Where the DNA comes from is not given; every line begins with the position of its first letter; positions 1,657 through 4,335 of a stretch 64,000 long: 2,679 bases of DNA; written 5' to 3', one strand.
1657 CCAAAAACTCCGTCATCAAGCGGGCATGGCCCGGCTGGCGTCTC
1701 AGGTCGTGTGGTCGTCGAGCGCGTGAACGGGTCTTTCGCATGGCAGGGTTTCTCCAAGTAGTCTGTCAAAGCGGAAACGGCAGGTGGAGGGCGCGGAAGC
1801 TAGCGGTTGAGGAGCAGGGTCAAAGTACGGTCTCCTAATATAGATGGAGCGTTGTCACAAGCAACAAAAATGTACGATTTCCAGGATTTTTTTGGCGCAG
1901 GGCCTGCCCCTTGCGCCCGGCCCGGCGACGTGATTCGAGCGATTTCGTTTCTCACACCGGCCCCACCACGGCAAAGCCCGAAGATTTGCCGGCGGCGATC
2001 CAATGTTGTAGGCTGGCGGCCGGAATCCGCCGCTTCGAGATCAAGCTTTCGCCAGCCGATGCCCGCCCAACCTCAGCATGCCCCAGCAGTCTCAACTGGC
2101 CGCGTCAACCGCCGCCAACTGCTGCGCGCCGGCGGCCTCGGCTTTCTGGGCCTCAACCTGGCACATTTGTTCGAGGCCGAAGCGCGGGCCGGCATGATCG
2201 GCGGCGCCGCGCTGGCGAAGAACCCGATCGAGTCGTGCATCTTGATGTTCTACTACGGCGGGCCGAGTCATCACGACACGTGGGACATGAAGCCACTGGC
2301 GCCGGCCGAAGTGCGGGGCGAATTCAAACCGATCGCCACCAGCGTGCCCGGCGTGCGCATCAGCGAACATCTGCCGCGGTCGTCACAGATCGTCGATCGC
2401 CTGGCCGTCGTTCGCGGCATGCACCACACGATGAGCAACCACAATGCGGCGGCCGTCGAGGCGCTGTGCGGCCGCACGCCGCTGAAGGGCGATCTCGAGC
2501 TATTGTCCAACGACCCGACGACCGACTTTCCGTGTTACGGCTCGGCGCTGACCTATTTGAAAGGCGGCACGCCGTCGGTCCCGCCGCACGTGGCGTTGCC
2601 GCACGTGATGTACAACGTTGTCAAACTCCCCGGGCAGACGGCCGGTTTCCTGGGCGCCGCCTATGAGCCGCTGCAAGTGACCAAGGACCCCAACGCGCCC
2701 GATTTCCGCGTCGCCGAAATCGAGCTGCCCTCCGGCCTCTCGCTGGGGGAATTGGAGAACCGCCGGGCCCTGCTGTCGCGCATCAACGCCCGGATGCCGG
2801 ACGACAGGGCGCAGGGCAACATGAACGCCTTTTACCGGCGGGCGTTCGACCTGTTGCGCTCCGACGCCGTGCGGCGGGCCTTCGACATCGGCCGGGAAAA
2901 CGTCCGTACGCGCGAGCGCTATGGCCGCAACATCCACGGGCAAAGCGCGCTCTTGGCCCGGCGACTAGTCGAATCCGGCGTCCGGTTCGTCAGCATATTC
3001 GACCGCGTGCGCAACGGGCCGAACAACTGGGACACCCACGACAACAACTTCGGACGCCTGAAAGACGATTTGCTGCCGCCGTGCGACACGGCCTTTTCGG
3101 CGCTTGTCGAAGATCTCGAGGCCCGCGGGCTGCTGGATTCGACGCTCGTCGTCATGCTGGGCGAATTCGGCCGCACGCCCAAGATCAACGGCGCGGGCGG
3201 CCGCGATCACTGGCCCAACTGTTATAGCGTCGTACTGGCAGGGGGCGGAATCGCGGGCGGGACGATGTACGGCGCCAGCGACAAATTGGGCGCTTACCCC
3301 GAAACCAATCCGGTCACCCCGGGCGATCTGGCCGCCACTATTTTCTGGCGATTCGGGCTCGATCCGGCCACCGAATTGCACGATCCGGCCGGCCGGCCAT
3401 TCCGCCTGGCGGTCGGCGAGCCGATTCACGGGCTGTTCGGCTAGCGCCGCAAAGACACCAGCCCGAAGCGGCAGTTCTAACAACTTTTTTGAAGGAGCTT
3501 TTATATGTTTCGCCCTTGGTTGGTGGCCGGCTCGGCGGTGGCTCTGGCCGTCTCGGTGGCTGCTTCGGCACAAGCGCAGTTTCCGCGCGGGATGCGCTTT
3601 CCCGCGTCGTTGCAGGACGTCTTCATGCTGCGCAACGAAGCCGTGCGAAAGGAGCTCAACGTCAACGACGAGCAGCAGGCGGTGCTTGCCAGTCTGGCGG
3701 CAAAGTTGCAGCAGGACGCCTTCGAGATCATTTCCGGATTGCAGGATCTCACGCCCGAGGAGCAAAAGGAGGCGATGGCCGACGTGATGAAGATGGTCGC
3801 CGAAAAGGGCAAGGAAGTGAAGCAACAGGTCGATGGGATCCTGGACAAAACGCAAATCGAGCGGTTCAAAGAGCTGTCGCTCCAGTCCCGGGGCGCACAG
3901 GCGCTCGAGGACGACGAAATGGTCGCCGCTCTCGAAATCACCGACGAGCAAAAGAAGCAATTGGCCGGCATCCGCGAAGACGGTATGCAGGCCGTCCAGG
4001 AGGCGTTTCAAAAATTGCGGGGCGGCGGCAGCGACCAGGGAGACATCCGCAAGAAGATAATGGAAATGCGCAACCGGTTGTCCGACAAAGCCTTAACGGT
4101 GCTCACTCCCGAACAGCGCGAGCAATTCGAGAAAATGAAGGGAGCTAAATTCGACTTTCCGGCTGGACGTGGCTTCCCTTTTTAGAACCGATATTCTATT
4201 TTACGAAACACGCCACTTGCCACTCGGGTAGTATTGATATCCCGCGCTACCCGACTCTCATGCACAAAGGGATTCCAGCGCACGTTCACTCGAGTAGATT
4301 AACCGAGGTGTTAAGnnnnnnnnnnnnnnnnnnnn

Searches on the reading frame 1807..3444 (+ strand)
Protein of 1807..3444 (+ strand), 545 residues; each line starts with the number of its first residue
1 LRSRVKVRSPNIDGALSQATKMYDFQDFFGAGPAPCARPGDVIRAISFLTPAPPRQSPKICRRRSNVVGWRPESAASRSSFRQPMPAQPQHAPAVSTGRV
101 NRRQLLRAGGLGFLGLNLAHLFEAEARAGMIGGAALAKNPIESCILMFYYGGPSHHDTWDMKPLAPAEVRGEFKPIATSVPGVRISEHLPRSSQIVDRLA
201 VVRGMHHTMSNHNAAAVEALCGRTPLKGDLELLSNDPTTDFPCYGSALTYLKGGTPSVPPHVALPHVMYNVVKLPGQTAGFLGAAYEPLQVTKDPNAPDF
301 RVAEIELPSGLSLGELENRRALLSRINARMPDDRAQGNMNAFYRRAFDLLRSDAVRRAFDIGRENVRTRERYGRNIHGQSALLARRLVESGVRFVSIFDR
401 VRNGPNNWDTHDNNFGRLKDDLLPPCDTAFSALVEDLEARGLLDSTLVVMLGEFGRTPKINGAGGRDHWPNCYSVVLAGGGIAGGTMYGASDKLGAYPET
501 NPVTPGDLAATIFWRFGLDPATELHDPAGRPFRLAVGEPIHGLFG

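Call 69: search_protein_families(library=pfam, proteins=[window:1807-3444:+], max_evalue=0.001)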
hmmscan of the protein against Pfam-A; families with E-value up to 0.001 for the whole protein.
window:1807-3444:+ (545 aa): 1 family
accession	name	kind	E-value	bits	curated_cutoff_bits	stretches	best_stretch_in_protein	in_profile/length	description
PF07394.17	DUF1501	-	5.9e-99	332.3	27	1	142-543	2-389/390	Protein of unknown function (DUF1501)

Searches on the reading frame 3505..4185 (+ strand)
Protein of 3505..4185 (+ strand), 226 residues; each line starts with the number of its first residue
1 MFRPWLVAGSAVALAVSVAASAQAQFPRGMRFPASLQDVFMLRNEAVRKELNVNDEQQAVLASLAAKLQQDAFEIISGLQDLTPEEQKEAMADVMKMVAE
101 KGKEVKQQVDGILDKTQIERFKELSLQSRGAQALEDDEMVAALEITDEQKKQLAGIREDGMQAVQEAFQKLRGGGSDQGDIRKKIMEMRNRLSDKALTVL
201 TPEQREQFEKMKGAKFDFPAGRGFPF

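Call 69: search_protein_families(library=pfam, proteins=[window:3505-4185:+], max_evalue=0.001)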
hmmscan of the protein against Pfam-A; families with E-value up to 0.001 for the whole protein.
window:3505-4185:+ (226 aa): 1 family
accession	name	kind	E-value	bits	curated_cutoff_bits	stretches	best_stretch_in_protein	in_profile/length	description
PF07813.17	LTXXQ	-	8.9e-07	30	24.3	0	136-210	6-98/100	LTXXQ motif family protein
